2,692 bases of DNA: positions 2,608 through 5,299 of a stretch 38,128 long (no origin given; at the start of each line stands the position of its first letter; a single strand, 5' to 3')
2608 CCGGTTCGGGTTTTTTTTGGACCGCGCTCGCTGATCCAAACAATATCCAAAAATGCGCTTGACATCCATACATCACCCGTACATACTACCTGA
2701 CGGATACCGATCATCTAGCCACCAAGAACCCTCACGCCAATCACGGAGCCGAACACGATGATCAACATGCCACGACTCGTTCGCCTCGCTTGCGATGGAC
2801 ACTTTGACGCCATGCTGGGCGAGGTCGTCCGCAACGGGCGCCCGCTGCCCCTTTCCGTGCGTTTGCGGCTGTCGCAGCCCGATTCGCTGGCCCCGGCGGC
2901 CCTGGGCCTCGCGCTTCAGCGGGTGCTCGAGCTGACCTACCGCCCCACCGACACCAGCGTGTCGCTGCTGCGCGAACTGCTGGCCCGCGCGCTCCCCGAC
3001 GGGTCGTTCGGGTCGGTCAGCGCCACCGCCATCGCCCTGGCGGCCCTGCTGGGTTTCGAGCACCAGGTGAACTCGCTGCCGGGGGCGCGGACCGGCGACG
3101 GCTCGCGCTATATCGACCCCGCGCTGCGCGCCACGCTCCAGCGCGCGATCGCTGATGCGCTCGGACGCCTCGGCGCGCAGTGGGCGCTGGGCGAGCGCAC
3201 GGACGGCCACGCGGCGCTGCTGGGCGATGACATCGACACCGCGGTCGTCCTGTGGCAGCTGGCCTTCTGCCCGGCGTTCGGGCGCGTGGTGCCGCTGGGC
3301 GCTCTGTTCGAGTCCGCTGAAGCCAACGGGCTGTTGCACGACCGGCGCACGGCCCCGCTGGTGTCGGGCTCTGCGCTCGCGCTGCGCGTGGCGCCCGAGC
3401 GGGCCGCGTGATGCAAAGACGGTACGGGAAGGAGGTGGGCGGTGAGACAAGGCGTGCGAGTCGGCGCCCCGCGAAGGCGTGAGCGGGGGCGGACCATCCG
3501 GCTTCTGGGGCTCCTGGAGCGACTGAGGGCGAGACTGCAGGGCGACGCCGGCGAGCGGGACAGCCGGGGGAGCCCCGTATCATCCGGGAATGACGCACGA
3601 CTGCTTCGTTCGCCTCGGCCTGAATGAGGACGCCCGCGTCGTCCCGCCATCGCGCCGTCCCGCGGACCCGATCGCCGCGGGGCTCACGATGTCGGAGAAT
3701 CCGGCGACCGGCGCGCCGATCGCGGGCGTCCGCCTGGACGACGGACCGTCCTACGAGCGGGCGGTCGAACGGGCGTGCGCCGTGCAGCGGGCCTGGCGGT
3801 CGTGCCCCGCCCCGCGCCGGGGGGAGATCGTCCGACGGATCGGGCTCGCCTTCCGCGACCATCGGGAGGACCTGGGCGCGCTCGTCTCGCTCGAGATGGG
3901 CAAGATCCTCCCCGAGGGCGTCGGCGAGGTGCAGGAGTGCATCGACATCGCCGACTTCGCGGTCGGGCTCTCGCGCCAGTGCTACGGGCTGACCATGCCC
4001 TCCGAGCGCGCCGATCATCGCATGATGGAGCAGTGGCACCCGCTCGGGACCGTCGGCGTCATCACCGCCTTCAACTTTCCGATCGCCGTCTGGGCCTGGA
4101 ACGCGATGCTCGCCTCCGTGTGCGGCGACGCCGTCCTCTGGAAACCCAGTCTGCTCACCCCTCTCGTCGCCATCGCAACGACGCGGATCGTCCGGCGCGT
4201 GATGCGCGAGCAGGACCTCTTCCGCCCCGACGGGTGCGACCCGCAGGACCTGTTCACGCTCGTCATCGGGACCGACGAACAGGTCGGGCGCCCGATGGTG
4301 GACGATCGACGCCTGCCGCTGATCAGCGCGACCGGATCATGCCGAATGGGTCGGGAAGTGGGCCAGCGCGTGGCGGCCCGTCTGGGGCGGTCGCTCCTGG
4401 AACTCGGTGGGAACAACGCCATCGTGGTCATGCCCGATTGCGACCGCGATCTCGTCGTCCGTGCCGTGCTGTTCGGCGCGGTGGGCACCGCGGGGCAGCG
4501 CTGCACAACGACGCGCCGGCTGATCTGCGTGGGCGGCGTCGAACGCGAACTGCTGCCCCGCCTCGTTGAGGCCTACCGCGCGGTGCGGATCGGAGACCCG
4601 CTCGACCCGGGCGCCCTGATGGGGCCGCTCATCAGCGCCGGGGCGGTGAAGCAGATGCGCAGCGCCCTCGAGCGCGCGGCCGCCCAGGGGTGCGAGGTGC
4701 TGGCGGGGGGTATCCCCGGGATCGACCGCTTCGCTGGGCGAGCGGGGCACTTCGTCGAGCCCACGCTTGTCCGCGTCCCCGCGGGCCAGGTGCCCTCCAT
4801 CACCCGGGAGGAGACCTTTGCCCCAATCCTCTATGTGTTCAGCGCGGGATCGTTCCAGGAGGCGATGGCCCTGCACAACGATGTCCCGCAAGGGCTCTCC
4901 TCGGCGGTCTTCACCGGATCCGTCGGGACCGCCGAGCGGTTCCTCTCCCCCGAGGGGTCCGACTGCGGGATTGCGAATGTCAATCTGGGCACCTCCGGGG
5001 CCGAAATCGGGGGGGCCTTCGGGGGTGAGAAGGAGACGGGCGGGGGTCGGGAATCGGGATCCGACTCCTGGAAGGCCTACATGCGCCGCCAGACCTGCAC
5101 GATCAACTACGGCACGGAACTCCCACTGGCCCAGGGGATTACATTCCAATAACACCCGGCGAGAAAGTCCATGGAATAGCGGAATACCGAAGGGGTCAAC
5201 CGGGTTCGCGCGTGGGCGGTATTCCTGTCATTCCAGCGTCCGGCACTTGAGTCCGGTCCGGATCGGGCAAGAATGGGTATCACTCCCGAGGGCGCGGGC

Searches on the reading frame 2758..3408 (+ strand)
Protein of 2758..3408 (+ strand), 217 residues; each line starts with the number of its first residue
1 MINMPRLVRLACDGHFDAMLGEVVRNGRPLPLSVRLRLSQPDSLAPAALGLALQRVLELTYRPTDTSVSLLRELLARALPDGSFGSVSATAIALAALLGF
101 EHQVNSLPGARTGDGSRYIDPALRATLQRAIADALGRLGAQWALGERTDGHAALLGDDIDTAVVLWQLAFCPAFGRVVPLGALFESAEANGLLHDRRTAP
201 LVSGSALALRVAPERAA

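Call 18: search_protein_families(library=pfam, proteins=[window:2758-3408:+], max_evalue=0.001)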
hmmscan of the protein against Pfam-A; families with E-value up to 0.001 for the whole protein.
window:2758-3408:+ (217 aa): 0 families

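Call 37: search_protein_families(library=ncbifam, proteins=[window:2758-3408:+], max_evalue=0.00001)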
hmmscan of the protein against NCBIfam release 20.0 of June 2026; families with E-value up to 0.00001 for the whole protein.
window:2758-3408:+ (217 aa): 0 families

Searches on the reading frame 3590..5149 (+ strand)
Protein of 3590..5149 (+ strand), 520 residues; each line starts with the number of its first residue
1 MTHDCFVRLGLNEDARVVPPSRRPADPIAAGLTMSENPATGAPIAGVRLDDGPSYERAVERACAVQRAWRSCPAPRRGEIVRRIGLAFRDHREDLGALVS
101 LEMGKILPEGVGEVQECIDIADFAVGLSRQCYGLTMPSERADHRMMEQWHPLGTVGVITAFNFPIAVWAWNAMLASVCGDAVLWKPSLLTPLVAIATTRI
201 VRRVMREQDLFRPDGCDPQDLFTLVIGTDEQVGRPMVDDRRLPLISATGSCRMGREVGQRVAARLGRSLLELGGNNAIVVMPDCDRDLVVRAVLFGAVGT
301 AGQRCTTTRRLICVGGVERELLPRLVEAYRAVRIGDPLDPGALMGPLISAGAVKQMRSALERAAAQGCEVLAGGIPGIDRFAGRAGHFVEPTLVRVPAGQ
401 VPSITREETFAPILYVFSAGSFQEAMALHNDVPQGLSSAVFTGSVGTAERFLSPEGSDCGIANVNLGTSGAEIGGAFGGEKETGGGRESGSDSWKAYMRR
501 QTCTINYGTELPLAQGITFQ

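Call 18: search_protein_families(library=pfam, proteins=[window:3590-5149:+], max_evalue=0.001)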
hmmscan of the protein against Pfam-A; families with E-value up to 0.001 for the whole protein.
window:3590-5149:+ (520 aa): 1 family
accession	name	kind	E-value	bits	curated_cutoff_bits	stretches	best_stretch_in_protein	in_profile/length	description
PF00171.27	Aldedh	-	1.8e-115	386.5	23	1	35-502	11-460/461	Aldehyde dehydrogenase family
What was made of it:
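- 3590..5152 (+): Upstream aldehyde dehydrogenase (best match L-piperidine-6-carboxylate dehydrogenase). It is a syntenic neighbour in most loci. Pfam Aldedh, E = 1.8e-115 (call 18).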

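Call 37: search_protein_families(library=ncbifam, proteins=[window:3590-5149:+], max_evalue=0.00001)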
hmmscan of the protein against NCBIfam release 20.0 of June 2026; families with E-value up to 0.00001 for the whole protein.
window:3590-5149:+ (520 aa): 39 families (the best 25 are shown)
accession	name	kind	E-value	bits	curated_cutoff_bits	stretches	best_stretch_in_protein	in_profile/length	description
NF050084.1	pip_6_carb_DH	equivalog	4.8e-215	714.9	730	1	36-520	2-475/475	L-piperidine-6-carboxylate dehydrogenase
NF042993.1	AlphKGSA_gudD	equivalog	9e-77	258.8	770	1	34-503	22-478/481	alpha-ketoglutaric semialdehyde dehydrogenase GucD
NF052305.1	DioxValDhHalo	equivalog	2.1e-72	244.6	750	1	37-507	26-483/483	2,5-dioxovalerate dehydrogenase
TIGR01804.1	BADH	equivalog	1.8e-66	224.6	668.6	1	36-498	18-464/467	betaine-aldehyde dehydrogenase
TIGR02299.1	HpaE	equivalog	2.6e-66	224.2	638.35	1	36-508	21-479/488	5-carboxymethyl-2-hydroxymuconate semialdehyde dehydrogenase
NF006916.0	PRK09407.1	equivalog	6.8e-65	219.6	521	1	34-508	37-495/526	succinic semialdehyde dehydrogenase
TIGR01780.1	SSADH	subfamily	2.8e-64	217.6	646.35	1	36-498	2-445/448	succinate-semialdehyde dehydrogenase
NF009725.0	PRK13252.1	equivalog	4.5e-64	216.7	593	1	35-507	26-481/488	betaine-aldehyde dehydrogenase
NF010000.0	PRK13473.1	subfamily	7.3e-62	209.5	615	1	36-498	22-465/475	aminobutyraldehyde dehydrogenase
NF007497.0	PRK10090.1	equivalog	1.8e-61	208.4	500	1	37-501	28-473/480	aldehyde dehydrogenase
TIGR01722.1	MMSDH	subfamily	2.2e-61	208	448.5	1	36-482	21-450/477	CoA-acylating methylmalonate-semialdehyde dehydrogenase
NF040648.1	lactal_redase_Meth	equivalog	1.4e-58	199.1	650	1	38-488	18-445/463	lactaldehyde dehydrogenase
NF002852.0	PRK03137.1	subfamily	5.2e-58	197.1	648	1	35-500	54-507/514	L-glutamate gamma-semialdehyde dehydrogenase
NF008415.0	PRK11241.1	equivalog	7.6e-55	186.5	828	1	36-497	31-472/482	NADP-dependent succinate-semialdehyde dehydrogenase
NF010575.0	PRK13968.1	equivalog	9.1e-52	176.7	855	1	30-490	6-444/462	succinate-semialdehyde dehydrogenase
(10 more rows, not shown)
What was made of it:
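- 3590..5152 (+): NF050084 scores 714.9 bits, just under its 730-bit cut-off (call 37).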

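Call 98: list_cluster_members(proteins=[window:5371-6477:-, window:5428-6426:+, window:6162-7133:-, window:3590-5149:+, window:6736-7716:-])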
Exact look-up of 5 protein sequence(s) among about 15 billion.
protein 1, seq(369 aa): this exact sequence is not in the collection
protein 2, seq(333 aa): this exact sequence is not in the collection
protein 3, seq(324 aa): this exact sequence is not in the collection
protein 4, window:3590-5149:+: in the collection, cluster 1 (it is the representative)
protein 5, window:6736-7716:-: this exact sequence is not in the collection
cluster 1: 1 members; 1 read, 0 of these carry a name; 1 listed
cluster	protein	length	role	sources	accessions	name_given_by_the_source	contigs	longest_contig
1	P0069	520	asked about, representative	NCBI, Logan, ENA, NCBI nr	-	-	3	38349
